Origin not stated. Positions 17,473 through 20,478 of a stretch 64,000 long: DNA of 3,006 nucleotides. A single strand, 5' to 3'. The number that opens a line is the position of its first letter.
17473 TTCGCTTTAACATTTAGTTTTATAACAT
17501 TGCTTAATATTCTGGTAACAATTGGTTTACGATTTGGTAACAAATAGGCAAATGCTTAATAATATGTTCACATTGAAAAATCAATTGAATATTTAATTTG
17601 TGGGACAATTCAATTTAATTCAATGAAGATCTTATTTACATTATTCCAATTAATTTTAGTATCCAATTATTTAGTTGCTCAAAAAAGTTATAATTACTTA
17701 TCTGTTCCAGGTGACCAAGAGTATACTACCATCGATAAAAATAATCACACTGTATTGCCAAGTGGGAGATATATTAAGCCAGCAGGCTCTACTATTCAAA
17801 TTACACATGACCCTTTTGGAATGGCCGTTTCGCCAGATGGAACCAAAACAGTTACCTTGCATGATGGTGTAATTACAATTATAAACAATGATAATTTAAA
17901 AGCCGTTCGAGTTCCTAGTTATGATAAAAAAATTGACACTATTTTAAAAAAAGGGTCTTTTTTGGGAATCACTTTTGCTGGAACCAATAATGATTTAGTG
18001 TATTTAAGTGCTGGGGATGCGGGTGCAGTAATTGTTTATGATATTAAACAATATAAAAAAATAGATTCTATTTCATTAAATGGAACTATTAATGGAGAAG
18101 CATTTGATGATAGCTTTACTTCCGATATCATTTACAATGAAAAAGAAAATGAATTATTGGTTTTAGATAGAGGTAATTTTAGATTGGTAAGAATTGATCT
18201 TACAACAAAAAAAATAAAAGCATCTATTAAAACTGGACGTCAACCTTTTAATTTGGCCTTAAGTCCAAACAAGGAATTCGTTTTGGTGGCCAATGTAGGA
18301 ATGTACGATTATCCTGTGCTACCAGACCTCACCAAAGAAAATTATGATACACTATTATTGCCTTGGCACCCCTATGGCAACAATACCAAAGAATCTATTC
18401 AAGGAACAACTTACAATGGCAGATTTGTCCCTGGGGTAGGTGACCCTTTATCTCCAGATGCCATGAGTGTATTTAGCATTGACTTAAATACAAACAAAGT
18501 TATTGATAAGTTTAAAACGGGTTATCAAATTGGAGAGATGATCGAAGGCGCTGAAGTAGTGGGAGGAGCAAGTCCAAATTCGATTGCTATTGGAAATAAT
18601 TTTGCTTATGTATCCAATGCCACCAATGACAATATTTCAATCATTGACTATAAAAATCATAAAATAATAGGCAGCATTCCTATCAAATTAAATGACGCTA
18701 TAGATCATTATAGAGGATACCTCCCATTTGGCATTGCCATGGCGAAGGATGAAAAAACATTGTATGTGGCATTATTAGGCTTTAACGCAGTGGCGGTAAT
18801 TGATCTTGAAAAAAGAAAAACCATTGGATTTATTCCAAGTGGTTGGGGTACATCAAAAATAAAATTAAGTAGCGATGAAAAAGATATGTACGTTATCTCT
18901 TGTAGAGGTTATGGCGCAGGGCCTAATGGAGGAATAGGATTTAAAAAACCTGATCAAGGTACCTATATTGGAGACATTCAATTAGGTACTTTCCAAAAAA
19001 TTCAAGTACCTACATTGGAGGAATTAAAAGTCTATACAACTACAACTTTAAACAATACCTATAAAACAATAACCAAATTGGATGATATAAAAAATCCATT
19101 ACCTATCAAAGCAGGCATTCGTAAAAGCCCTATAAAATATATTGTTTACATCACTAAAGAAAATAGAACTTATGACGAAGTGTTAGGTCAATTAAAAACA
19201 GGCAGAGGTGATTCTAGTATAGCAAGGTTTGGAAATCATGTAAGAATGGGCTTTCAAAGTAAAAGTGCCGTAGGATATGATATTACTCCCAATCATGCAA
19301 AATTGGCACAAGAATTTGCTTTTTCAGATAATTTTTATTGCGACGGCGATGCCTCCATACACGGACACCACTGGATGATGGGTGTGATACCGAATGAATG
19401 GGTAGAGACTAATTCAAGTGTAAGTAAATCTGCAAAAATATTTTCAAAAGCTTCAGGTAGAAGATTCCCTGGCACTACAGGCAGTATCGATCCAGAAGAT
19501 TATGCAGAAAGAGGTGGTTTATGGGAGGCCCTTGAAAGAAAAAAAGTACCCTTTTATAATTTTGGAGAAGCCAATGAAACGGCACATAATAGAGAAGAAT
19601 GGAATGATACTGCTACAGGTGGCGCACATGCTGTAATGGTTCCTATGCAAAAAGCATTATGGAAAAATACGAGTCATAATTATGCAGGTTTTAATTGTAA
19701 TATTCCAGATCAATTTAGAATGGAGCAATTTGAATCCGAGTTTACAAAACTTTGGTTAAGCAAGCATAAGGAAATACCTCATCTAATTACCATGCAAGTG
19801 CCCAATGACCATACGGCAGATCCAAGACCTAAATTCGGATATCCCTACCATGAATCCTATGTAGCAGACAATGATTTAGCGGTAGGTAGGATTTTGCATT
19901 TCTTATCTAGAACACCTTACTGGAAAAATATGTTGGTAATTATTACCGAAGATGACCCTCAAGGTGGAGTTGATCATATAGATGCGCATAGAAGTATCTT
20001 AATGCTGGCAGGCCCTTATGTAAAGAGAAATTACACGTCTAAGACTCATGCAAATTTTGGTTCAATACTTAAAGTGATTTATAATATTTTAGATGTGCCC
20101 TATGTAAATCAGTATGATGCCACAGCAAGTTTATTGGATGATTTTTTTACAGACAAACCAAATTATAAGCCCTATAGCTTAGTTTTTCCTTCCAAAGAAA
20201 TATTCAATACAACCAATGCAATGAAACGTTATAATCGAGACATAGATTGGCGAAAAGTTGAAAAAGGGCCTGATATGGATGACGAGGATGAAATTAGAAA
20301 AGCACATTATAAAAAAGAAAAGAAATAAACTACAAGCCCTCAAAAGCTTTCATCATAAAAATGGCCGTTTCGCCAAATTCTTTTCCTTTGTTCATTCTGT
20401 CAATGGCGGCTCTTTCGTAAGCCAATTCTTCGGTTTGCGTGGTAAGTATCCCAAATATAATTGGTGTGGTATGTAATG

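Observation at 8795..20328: SusC/SusD-led operon that runs directly into a phosphonate C-P cleavage cassette and faces a propeller/phosphoesterase gene: candidate organophosphonate utilisation locus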

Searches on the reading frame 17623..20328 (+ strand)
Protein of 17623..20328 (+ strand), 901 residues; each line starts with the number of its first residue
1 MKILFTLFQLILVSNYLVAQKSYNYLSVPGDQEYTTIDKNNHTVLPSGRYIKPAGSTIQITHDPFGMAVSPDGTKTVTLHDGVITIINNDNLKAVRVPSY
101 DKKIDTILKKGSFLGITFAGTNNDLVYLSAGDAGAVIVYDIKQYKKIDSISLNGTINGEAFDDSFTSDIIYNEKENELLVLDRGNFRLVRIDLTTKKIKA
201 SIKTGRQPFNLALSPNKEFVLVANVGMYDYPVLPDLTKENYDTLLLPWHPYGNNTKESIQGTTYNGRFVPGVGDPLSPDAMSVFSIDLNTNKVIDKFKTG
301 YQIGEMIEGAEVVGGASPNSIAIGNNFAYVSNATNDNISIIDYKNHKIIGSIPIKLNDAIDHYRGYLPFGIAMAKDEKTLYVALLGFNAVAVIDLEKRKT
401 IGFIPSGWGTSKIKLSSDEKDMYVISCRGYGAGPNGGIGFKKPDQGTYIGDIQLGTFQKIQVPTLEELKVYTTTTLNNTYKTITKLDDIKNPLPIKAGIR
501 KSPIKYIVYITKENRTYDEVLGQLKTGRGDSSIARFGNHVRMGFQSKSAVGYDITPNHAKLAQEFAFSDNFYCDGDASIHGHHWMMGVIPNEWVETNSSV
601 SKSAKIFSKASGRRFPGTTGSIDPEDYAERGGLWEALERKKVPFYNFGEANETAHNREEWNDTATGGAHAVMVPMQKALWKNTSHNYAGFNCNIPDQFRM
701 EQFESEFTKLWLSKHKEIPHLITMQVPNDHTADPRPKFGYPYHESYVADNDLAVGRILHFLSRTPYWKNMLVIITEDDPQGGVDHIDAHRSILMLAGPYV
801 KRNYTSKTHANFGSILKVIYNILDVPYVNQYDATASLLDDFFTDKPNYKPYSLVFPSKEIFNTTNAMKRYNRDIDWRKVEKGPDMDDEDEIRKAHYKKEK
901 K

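Call 4: search_protein_families(library=pfam, proteins=[window:17623-20328:+], max_evalue=0.01)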
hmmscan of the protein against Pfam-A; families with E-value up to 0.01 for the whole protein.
window:17623-20328:+ (901 aa): 2 families
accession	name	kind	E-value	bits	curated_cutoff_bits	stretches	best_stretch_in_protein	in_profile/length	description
PF04185.19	Phosphoesterase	-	2.8e-07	30.5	23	0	504-599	1-95/356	Phosphoesterase family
PF10282.15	Lactonase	-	0.001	18.8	21.7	0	122-224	201-309/344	Lactonase, 7-bladed beta-propeller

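Call 5: search_protein_families(library=ncbifam, proteins=[window:17623-20328:+], max_evalue=0.01)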
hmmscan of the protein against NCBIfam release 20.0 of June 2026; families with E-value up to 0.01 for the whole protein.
window:17623-20328:+ (901 aa): 10 families
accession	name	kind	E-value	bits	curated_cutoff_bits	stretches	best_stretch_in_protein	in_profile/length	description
TIGR03866.1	PQQ_ABC_repeats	subfamily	1.5e-17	63.6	287.3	2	325-424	10-99/310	PQQ-dependent catabolism-associated beta-propeller protein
TIGR02276.1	beta_rpt_yvtn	repeat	4.2e-13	49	27.85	0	328-355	6-33/42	beta-propeller repeat protein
NF052280.1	7_blade_YncE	equivalog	1.4e-11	43.8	400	2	103-220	209-313/338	7-bladed beta-propeller protein YncE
NF052340.1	hydrazine_beta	equivalog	3.6e-11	42.7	560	1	322-426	83-180/372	hydrazine synthase subunit beta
TIGR03397.1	acid_phos_Burk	subfamily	2.9e-07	30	362.75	1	746-826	364-453/483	acid phosphatase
NF052460.1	L-NosZ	equivalog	4.4e-06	25.5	700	1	321-434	181-282/480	clade III lactonase-type nitrous-oxide reductase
TIGR03907.1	QH_beta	equivalog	1.9e-05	24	223.2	0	332-401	7-68/338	quinohemoprotein amine dehydrogenase subunit beta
NF052342.1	hydrazine_BC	exception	4.4e-05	21.8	1250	1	329-427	54-141/690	hydrazine synthase subunit beta-gamma fusion subunit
NF038117.1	choice_anch_I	subfamily_domain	0.00015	20.8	300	0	368-403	177-212/458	choice-of-anchor I family protein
NF050136.1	PGL_lacton_Staph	exception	0.0012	17.9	500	1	277-396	151-270/341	6-phosphogluconolactonase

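Call 16: find_homologous_proteins(query=window:17623-20328:+)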
Query window:17623-20328:+ (901 aa): 2506 proteins with E <= 0.001 among 8000 candidates; the best 120 are listed.
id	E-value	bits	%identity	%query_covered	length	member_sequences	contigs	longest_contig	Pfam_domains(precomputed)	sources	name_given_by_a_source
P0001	0.0e+0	1907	89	99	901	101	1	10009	PF22494.4,PF04185.20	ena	-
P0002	0.0e+0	1859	87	100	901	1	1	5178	PF22494.4,PF04185.20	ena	-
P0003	0.0e+0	1858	87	100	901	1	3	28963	PF22494.4,PF04185.20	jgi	-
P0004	0.0e+0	1858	87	100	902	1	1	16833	PF22494.4,PF04185.20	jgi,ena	-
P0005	0.0e+0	1856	86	100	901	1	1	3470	PF22494.4,PF04185.20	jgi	-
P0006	0.0e+0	1855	86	100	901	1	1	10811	PF22494.4,PF04185.20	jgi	jgi:DNA-binding beta-propeller fold protein YncE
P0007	0.0e+0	1846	86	100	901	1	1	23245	PF22494.4,PF04185.20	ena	-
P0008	0.0e+0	1844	86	100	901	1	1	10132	PF22494.4,PF04185.20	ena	-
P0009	0.0e+0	1844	86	100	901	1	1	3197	PF22494.4,PF04185.20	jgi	-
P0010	0.0e+0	1844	87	99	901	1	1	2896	PF04185.20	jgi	jgi:DNA-binding beta-propeller fold protein YncE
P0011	0.0e+0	1843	86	100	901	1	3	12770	PF22494.4,PF04185.20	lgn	-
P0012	0.0e+0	1843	87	99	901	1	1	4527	PF04185.20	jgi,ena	-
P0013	0.0e+0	1843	87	99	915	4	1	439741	PF22494.4,PF04185.20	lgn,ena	-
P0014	0.0e+0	1843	86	100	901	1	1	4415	PF22494.4,PF04185.20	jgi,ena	jgi:hypothetical protein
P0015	0.0e+0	1842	86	99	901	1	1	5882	PF22494.4,PF04185.20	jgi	-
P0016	0.0e+0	1842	86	100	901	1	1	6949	PF22494.4,PF04185.20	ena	-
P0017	0.0e+0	1841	87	99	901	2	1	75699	PF22494.4,PF04185.20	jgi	-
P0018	0.0e+0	1839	86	100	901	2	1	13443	PF22494.4,PF04185.20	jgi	-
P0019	0.0e+0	1836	86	100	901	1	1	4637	PF22494.4,PF04185.20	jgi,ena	jgi:DNA-binding beta-propeller fold protein YncE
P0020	0.0e+0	1826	85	100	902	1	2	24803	PF22494.4,PF04185.20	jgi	jgi:DNA-binding beta-propeller fold protein YncE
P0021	0.0e+0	1825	85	100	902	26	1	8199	PF22494.4,PF04185.20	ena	-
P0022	0.0e+0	1821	86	100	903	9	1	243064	PF22494.4,PF04185.20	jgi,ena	jgi:DNA-binding beta-propeller fold protein YncE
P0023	0.0e+0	1819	85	100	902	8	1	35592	PF22494.4,PF04185.20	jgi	-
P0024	0.0e+0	1815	85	100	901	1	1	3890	PF22494.4,PF04185.20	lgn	-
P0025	0.0e+0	1814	85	100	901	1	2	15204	PF22494.4,PF04185.20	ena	-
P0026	0.0e+0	1813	85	100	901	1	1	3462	PF22494.4,PF04185.20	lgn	-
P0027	0.0e+0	1808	85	100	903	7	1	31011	PF22494.4,PF04185.20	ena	-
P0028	0.0e+0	1808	84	100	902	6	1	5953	PF22494.4,PF04185.20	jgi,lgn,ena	-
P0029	0.0e+0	1806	86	98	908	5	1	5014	PF22494.4,PF04185.20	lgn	-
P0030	0.0e+0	1804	85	100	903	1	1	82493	PF22494.4,PF04185.20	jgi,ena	jgi:DNA-binding beta-propeller fold protein YncE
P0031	0.0e+0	1801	84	100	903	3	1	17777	PF04185.20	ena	-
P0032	0.0e+0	1781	84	100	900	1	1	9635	PF22494.4,PF04185.20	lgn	-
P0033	0.0e+0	1779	83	100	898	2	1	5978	PF22494.4,PF04185.20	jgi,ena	jgi:DNA-binding beta-propeller fold protein YncE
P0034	0.0e+0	1721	80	100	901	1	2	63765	PF22494.4,PF04185.20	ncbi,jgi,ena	jgi:DNA-binding beta-propeller fold protein YncE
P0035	0.0e+0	1516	72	99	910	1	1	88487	PF22494.4,PF10282.16,PF04185.20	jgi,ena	-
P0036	0.0e+0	1516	72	99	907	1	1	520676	PF22494.4,PF04185.20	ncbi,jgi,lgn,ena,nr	ncbi:MAG TPA: bifunctional YncE family protein/alkaline phosphatase family protein [Puia sp.]|nr:bif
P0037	0.0e+0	1513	72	99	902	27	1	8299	PF22494.4,PF04185.20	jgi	-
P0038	0.0e+0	1512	71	100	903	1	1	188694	PF22494.4,PF04185.20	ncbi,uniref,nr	ncbi:bifunctional YncE family protein/alkaline phosphatase family protein [Segetibacter aerophilus]|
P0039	0.0e+0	1512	71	100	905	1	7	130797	PF22494.4,PF04185.20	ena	-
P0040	0.0e+0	1511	72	100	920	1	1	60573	PF22494.4,PF04185.20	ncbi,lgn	-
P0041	0.0e+0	1508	71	99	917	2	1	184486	PF22494.4,PF04185.20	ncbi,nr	ncbi:MAG: bifunctional YncE family protein/alkaline phosphatase family protein [Bacteroidetes bacter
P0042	0.0e+0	1506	71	100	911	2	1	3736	PF22494.4,PF04185.20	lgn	-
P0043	0.0e+0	1505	71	100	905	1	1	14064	PF22494.4,PF04185.20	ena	-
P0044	0.0e+0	1504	71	100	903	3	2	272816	PF04185.20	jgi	jgi:DNA-binding beta-propeller fold protein YncE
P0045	0.0e+0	1504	71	100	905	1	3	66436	PF22494.4,PF04185.20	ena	-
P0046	0.0e+0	1504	71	100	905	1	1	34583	PF22494.4,PF04185.20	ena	-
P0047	0.0e+0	1503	71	98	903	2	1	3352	PF10282.16,PF04185.20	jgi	-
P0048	0.0e+0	1502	71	99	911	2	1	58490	PF22494.4,PF04185.20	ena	-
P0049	0.0e+0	1502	71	98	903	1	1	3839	PF10282.16,PF04185.20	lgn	-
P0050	0.0e+0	1502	71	99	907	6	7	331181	PF04185.20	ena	-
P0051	0.0e+0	1501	70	100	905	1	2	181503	PF22494.4,PF04185.20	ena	-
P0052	0.0e+0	1501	71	100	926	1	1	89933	PF22494.4,PF10282.16,PF04185.20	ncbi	-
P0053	0.0e+0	1500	71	98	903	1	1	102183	PF04185.20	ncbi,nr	ncbi:MAG: Phosphoesterase family protein [Segetibacter sp.]|nr:Phosphoesterase family protein [Seget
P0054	0.0e+0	1500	71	98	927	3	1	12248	PF22494.4,PF04185.20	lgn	-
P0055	0.0e+0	1498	71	100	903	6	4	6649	PF22494.4,PF04185.20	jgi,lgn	jgi:DNA-binding beta-propeller fold protein YncE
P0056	0.0e+0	1498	71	99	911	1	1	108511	PF22494.4,PF10282.16,PF04185.20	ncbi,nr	ncbi:MAG: bifunctional YncE family protein/alkaline phosphatase family protein [Bacteroidetes bacter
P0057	0.0e+0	1497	72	98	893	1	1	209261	PF22494.4,PF10282.16,PF04185.20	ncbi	ncbi:MAG: bifunctional YncE family protein/alkaline phosphatase family protein [Ginsengibacter sp.]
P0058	0.0e+0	1494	72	98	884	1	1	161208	PF22494.4,PF04185.20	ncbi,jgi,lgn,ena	-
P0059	0.0e+0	1493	71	99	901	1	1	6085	PF22494.4,PF10282.16,PF04185.20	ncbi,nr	ncbi:MAG: Phosphoesterase family protein [Segetibacter sp.]|nr:Phosphoesterase family protein [Seget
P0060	0.0e+0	1492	71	100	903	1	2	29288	PF22494.4,PF04185.20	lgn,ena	-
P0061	0.0e+0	1492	70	100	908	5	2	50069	PF22494.4,PF04185.20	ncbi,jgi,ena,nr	ncbi:MAG TPA: alkaline phosphatase family protein [Puia sp.]|nr:alkaline phosphatase family protein 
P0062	0.0e+0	1490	71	100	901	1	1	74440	PF22494.4,PF04185.20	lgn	-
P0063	0.0e+0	1489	70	100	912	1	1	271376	PF22494.4,PF10282.16,PF04185.20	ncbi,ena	-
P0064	0.0e+0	1487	72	98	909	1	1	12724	PF22494.4,PF10282.16,PF04185.20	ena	-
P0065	0.0e+0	1487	71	100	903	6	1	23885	PF22494.4,PF04185.20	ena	-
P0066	0.0e+0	1487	71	100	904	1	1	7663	PF22494.4,PF04185.20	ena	-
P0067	0.0e+0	1486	70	99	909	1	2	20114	PF22494.4,PF10282.16,PF04185.20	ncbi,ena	-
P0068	0.0e+0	1484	71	100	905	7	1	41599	PF22494.4,PF04185.20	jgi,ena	-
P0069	0.0e+0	1484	71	98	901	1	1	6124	PF22494.4,PF04185.20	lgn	-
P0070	0.0e+0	1484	70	99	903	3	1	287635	PF22494.4,PF04185.20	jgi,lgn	jgi:DNA-binding beta-propeller fold protein YncE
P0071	0.0e+0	1484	70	100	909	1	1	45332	PF22494.4,PF10282.16,PF04185.20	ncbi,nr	ncbi:MAG: bifunctional YncE family protein/alkaline phosphatase family protein [Bacteroidota bacteri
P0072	0.0e+0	1482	70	100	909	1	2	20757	PF22494.4,PF04185.20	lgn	-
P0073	0.0e+0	1481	71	99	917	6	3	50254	PF22494.4,PF10282.16,PF04185.20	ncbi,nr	ncbi:MAG TPA: bifunctional YncE family protein/alkaline phosphatase family protein [Chitinophagaceae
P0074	0.0e+0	1481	71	98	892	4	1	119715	PF04185.20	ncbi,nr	ncbi:MAG TPA: bifunctional YncE family protein/alkaline phosphatase family protein [Puia sp.]|nr:bif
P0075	0.0e+0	1480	70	99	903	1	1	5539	PF04185.20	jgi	jgi:DNA-binding beta-propeller fold protein YncE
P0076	0.0e+0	1480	70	100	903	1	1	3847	PF22494.4,PF04185.20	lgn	-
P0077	0.0e+0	1479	70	98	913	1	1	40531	PF22494.4,PF04185.20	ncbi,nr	ncbi:MAG: bifunctional YncE family protein/alkaline phosphatase family protein [Bacteroidota bacteri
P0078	0.0e+0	1479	71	99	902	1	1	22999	PF22494.4,PF04185.20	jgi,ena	-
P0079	0.0e+0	1478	70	99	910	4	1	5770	PF22494.4,PF10282.16,PF21783.3,PF04185.20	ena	-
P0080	0.0e+0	1478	68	100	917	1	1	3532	PF22494.4,PF04185.20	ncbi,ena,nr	ncbi:MAG TPA: bifunctional YncE family protein/alkaline phosphatase family protein [Puia sp.]|nr:bif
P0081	0.0e+0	1478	70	100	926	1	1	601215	PF22494.4,PF04185.20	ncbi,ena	-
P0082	0.0e+0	1477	69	99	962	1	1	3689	PF04185.20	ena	-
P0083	0.0e+0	1477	71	98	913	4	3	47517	PF22494.4,PF04185.20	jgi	jgi:DNA-binding beta-propeller fold protein YncE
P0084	0.0e+0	1476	71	98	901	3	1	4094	PF22494.4,PF04185.20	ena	-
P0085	0.0e+0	1476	71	98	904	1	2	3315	PF22494.4,PF04185.20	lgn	-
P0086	0.0e+0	1475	71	99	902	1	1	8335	PF10282.16,PF04185.20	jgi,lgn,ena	jgi:YVTN family beta-propeller protein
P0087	0.0e+0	1475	69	100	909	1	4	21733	PF22494.4,PF04185.20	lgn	-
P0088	0.0e+0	1475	71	98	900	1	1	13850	PF22494.4,PF04185.20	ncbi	-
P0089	0.0e+0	1474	71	97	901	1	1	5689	PF22494.4,PF04185.20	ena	-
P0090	0.0e+0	1474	71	100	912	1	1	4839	PF04185.20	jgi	jgi:DNA-binding beta-propeller fold protein YncE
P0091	0.0e+0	1473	69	100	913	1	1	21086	PF22494.4,PF21783.3,PF04185.20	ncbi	-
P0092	0.0e+0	1473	70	99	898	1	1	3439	PF22494.4,PF04185.20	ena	-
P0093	0.0e+0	1472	71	100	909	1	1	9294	PF22494.4,PF04185.20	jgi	-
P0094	0.0e+0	1472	71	100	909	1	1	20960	PF22494.4,PF04185.20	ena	-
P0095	0.0e+0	1472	70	100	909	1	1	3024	PF22494.4,PF04185.20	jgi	jgi:DNA-binding beta-propeller fold protein YncE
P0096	0.0e+0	1472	70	98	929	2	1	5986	PF22494.4,PF04185.20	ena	-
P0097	0.0e+0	1471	70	99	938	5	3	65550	PF22494.4,PF10282.16,PF04185.20,PF08450.19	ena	-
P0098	0.0e+0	1471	70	100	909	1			PF22494.4,PF04185.20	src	-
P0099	0.0e+0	1471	70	100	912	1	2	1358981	PF22494.4,PF04185.20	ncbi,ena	-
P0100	0.0e+0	1470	70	98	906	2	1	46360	PF04185.20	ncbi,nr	ncbi:MAG TPA: bifunctional YncE family protein/alkaline phosphatase family protein [Puia sp.]|nr:bif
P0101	0.0e+0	1470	69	100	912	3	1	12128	PF22494.4,PF04185.20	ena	-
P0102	0.0e+0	1470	70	100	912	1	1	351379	PF22494.4,PF04185.20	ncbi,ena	-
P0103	0.0e+0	1470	69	98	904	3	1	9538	PF22494.4,PF04185.20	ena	-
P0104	0.0e+0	1469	71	99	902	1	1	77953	PF22494.4,PF04185.20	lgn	-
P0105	0.0e+0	1469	70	100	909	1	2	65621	PF22494.4,PF10282.16,PF04185.20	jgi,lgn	jgi:YVTN family beta-propeller protein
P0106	0.0e+0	1469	69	100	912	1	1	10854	PF22494.4,PF04185.20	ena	-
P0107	0.0e+0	1468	70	100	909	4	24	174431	PF22494.4,PF04185.20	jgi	jgi:DNA-binding beta-propeller fold protein YncE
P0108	0.0e+0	1468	69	100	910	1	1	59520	PF22494.4,PF04185.20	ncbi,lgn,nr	ncbi:MAG: bifunctional YncE family protein/alkaline phosphatase family protein [Bacteroidetes bacter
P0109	0.0e+0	1468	69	100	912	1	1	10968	PF22494.4,PF04185.20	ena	-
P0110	0.0e+0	1467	69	100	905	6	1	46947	PF22494.4,PF04185.20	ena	-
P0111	0.0e+0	1467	70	99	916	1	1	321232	PF22494.4,PF04185.20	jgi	-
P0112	0.0e+0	1467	69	100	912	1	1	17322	PF22494.4,PF04185.20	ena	-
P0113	0.0e+0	1467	70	100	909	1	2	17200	PF22494.4,PF04185.20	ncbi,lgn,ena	ncbi:MAG TPA: bifunctional YncE family protein/alkaline phosphatase family protein [Hanamia sp.]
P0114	0.0e+0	1467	70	98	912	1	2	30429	PF22494.4,PF04185.20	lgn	-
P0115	0.0e+0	1467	69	100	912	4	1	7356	PF22494.4,PF10282.16,PF04185.20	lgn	-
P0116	0.0e+0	1467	69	100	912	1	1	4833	PF22494.4,PF04185.20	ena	-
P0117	0.0e+0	1467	69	98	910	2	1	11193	PF04185.20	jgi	jgi:DNA-binding beta-propeller fold protein YncE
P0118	0.0e+0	1467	70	100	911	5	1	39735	PF22494.4,PF04185.20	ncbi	-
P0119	0.0e+0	1467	69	100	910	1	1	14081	PF22494.4,PF04185.20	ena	-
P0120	0.0e+0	1467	69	100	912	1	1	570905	PF22494.4,PF04185.20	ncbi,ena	-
